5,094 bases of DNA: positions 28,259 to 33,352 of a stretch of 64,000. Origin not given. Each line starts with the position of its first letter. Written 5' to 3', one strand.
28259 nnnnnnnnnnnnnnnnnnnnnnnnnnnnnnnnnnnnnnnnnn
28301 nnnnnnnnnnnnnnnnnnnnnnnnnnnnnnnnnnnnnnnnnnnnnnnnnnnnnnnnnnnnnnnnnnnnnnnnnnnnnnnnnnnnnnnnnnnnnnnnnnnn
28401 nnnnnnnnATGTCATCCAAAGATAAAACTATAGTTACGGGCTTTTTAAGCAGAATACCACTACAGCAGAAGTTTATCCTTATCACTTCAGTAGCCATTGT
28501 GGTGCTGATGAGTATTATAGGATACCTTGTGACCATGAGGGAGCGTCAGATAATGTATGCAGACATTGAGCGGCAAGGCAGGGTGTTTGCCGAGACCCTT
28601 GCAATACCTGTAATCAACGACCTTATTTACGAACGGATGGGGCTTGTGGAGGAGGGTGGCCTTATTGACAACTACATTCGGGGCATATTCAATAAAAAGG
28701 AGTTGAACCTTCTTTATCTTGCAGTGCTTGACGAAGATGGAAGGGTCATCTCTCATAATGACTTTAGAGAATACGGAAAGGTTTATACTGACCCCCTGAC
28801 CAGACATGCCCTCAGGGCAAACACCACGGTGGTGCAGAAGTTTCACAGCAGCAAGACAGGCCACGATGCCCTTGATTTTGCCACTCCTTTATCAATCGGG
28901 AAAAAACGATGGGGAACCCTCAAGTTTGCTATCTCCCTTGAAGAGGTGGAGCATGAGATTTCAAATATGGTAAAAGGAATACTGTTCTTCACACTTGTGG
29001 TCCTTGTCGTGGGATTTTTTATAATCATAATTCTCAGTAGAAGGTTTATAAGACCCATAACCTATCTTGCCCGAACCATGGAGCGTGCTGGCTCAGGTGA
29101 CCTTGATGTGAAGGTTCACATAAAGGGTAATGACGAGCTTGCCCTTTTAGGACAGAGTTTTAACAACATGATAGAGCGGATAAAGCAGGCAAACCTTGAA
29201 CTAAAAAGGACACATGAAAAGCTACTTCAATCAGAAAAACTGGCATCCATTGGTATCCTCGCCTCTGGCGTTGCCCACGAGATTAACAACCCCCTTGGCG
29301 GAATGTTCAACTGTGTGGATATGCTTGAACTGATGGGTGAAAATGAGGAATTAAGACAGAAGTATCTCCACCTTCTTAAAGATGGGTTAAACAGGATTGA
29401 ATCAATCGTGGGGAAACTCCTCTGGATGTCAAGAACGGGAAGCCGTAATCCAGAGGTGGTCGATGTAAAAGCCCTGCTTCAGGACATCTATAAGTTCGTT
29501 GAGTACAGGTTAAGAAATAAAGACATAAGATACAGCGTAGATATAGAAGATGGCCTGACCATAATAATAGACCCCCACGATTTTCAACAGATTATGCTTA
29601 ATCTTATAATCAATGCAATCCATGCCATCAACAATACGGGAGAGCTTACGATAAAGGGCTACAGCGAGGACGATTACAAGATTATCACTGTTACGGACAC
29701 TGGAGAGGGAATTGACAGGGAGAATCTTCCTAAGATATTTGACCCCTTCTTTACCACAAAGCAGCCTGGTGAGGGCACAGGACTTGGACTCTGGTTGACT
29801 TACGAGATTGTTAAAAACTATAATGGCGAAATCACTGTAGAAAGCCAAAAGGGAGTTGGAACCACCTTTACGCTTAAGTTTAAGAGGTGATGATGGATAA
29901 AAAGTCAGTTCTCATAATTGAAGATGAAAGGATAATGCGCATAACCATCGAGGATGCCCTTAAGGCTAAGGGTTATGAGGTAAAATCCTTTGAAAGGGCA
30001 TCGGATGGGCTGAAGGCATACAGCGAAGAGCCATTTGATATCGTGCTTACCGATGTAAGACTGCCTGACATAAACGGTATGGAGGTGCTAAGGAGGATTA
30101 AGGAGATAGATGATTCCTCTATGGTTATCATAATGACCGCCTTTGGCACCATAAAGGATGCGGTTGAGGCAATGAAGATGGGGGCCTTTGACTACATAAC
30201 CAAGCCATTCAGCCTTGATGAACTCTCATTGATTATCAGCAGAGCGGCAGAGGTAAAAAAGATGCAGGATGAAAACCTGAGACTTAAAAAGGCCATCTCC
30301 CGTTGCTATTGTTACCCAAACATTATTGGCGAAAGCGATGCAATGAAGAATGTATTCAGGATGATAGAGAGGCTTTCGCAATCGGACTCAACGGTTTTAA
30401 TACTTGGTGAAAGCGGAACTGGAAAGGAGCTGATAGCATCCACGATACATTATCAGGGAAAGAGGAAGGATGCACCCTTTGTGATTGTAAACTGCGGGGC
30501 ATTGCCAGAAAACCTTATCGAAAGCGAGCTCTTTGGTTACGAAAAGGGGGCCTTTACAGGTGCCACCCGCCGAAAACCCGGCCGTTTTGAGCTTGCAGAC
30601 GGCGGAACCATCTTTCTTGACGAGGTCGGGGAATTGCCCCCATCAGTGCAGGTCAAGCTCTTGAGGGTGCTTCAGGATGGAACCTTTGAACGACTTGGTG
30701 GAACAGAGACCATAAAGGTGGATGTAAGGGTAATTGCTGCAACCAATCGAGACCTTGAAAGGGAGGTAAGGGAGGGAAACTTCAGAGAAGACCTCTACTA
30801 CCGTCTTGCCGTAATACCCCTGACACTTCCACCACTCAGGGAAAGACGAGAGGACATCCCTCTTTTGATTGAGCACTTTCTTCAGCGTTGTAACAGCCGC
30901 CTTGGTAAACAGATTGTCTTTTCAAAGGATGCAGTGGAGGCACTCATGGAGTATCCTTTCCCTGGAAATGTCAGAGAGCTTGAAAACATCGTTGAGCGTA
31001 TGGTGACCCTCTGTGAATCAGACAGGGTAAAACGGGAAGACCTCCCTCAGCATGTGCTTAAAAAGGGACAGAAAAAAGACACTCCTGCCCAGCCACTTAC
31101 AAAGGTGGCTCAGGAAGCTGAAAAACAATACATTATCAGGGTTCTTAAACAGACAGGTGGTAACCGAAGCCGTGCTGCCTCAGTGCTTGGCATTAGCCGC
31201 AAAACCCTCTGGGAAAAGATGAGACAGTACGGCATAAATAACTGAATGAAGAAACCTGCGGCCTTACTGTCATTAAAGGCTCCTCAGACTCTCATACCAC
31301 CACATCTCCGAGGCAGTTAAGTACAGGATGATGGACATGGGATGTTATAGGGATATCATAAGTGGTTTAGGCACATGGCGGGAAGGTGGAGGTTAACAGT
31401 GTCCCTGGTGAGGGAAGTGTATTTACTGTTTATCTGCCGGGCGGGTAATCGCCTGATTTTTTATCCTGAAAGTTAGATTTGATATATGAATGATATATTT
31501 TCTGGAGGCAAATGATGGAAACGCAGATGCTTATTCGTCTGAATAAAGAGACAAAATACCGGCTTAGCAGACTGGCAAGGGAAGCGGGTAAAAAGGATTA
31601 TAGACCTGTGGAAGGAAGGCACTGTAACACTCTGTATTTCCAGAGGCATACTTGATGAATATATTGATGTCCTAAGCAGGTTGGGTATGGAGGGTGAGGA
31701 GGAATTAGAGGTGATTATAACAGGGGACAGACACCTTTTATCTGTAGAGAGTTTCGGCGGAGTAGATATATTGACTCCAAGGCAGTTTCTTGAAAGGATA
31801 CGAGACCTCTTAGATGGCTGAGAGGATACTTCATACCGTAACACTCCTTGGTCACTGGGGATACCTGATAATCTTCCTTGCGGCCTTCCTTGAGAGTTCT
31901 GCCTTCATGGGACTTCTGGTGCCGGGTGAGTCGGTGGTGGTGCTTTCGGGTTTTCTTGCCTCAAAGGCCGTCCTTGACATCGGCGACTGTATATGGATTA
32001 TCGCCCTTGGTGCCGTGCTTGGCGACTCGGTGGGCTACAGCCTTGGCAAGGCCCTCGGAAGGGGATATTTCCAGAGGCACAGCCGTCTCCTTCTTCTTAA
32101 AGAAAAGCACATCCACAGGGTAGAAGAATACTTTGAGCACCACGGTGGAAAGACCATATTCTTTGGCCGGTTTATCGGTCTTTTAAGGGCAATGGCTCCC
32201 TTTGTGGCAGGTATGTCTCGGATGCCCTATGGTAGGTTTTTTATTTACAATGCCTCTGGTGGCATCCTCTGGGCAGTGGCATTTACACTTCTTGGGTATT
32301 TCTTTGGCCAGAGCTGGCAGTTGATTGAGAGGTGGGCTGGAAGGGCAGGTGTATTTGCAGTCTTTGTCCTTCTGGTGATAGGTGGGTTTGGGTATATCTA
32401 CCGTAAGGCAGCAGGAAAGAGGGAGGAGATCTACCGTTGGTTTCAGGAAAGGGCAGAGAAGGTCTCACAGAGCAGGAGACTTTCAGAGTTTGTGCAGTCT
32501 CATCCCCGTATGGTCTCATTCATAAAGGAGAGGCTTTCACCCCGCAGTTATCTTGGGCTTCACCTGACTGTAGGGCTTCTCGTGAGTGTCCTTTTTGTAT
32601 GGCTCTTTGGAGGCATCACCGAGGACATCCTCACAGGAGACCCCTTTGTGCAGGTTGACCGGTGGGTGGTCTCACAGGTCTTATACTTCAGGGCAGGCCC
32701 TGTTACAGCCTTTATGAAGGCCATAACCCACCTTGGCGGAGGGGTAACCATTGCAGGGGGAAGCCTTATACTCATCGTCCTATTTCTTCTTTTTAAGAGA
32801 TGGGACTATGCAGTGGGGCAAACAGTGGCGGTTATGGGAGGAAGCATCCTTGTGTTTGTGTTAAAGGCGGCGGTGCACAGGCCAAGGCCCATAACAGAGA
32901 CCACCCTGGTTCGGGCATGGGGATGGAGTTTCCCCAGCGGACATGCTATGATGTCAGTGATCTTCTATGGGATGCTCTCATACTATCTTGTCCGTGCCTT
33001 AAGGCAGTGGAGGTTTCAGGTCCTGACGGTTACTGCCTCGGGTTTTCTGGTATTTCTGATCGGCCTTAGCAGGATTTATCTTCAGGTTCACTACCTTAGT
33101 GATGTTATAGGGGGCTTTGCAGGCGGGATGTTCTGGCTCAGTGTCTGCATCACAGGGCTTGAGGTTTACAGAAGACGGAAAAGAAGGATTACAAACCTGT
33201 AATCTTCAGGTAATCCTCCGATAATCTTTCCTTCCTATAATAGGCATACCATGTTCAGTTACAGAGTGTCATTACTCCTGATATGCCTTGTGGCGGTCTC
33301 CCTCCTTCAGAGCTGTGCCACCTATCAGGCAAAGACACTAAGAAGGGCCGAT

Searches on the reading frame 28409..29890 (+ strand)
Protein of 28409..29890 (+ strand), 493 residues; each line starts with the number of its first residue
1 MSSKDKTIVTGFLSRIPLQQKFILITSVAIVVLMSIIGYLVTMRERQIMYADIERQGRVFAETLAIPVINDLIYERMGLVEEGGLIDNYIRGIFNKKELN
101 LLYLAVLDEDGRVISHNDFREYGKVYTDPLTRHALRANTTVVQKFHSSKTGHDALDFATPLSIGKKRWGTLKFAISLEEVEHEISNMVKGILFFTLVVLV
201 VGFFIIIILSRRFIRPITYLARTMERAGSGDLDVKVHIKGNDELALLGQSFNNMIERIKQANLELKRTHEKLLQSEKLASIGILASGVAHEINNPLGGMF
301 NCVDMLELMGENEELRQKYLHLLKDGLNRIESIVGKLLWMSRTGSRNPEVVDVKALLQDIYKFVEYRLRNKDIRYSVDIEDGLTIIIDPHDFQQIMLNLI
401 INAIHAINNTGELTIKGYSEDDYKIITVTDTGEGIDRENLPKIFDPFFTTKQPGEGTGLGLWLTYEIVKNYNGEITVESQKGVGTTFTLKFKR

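Call 80: search_protein_families(library=pfam, proteins=[window:28409-29890:+])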
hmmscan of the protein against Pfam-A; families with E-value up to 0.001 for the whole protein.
window:28409-29890:+ (493 aa): 5 families
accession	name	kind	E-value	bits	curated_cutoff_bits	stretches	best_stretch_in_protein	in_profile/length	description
PF02518.31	HATPase_c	-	1e-25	90.8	26.4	1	388-492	2-108/111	Histidine kinase-, DNA gyrase B-, and HSP90-like ATPase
PF00672.30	HAMP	-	3.6e-16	59.7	25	1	209-260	2-53/53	HAMP domain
PF00512.31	HisKA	-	1.9e-09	37.9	26.9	1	284-344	5-64/66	His Kinase A (phospho-acceptor) domain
PF14501.12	HATPase_c_5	-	1.3e-08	35.1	22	1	388-482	2-93/102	GHKL domain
PF17203.10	sCache_3_2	-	8.5e-07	29.6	28.4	1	96-188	54-139/140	Single cache domain 3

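Call 116: search_protein_families(library=ncbifam, max_evalue=0.00001, proteins=[window:28409-29890:+])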
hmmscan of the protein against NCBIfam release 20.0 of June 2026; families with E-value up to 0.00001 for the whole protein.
window:28409-29890:+ (493 aa): 86 families (the best 25 are shown)
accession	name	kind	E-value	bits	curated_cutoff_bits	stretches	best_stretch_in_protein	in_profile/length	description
NF008468.0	PRK11360.1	equivalog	4.2e-69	233.5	646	1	264-492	379-607/616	two-component system sensor histidine kinase AtoS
NF033092.0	HK_WalK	equivalog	4.7e-53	180.7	725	2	286-490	377-591/594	cell wall metabolism sensor histidine kinase WalK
NF007688.0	PRK10364.1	equivalog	7.3e-50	170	479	1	268-490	227-448/460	two-component system sensor histidine kinase ZraS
NF010411.0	PRK13837.1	equivalog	4e-45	154.1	647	1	246-489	413-671/828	two-component system VirA-like sensor kinase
NF038348.1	T2SS_HK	subfamily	1.7e-43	148.9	450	2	325-490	406-570/574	histidine kinase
NF052574.1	HisKinEspCMyxo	equivalog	1.1e-41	142.9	1200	1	267-489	403-633/785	serine histidine kinase EspC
NF046044.1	PnpS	equivalog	1e-40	139.9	400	1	288-491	177-389/390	two-component system histidine kinase PnpS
NF046020.1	HisKinCckABruc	equivalog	2.2e-38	131.7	1000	1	266-489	465-703/868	cell cycle histidine kinase CckA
NF047497.1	HK_LIC_12097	equivalog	7.8e-38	130.1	500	1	252-489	122-362/367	LIC_12097 family sensor histidine kinase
NF053867.1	SprKinKinDBac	equivalog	4.8e-37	127.6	775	1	274-490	279-494/500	sporulation kinase KinD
NF040691.1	MtrAB_MtrB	equivalog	1.5e-36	126.5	450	1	143-490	142-489/507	MtrAB system histidine kinase MtrB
TIGR02956.1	TMAO_torS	equivalog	2.8e-35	121.7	676.5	2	288-490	471-679/967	TMAO reductase system sensor histidine kinase/response regulator TorS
NF047466.1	hybrid_RR_LvrB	exception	9.1e-33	113.9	500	1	260-491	131-374/377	hybrid histidine kinase/response regulator LvrB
NF011874.0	PRK15347.1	equivalog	5.4e-32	110.7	852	1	175-490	282-611/921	two component system sensor kinase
NF008312.0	PRK11100.1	equivalog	9.4e-32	110.4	356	1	153-492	146-473/477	two-component system sensor histidine kinase CreC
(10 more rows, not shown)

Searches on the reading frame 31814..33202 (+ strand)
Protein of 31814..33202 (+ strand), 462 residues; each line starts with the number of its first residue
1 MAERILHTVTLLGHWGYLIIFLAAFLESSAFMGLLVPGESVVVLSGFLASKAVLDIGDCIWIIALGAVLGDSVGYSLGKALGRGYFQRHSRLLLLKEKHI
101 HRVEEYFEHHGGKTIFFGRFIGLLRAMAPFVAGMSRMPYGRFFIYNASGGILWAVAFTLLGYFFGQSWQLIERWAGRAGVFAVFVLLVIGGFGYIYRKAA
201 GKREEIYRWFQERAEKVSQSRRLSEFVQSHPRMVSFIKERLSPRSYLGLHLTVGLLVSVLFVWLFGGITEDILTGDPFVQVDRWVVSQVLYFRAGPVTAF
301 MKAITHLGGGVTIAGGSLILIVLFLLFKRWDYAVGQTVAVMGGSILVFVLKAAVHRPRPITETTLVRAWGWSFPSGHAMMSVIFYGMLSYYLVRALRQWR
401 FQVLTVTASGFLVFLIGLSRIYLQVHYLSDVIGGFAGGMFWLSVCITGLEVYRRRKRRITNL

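Call 6: search_protein_families(library=pfam, proteins=[window:31814-33202:+])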
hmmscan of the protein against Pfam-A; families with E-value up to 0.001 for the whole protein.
window:31814-33202:+ (462 aa): 2 families
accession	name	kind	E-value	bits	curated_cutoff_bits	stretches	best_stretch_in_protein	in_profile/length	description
PF09335.16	VTT_dom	-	9.4e-22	78.2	33.9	1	36-162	1-122/123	VTT domain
PF01569.27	PAP2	-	2.1e-20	73.2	27.2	1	337-447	6-123/130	PAP2 superfamily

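Call 7: search_protein_families(library=ncbifam, proteins=[window:31814-33202:+])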
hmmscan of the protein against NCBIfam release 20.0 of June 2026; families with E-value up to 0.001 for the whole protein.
window:31814-33202:+ (462 aa): 4 families
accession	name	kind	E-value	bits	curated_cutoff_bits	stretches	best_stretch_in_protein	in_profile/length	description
NF008102.0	PRK10847.1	equivalog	2.9e-33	115.5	236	1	9-192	22-204/219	DedA family protein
NF052604.1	UndecprPTUtpABac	equivalog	5.6e-24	85.3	250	1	5-200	8-192/198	undecaprenyl phosphate transporter UptA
NF052605.1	UndecprPTUptAStph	equivalog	1.2e-16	61.3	300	1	10-173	7-171/197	undecaprenyl phosphate transporter UptA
NF047884.1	UdeprDiPSep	equivalog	4.6e-05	23.4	250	1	340-439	82-177/188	undecaprenyl-diphosphatase SepP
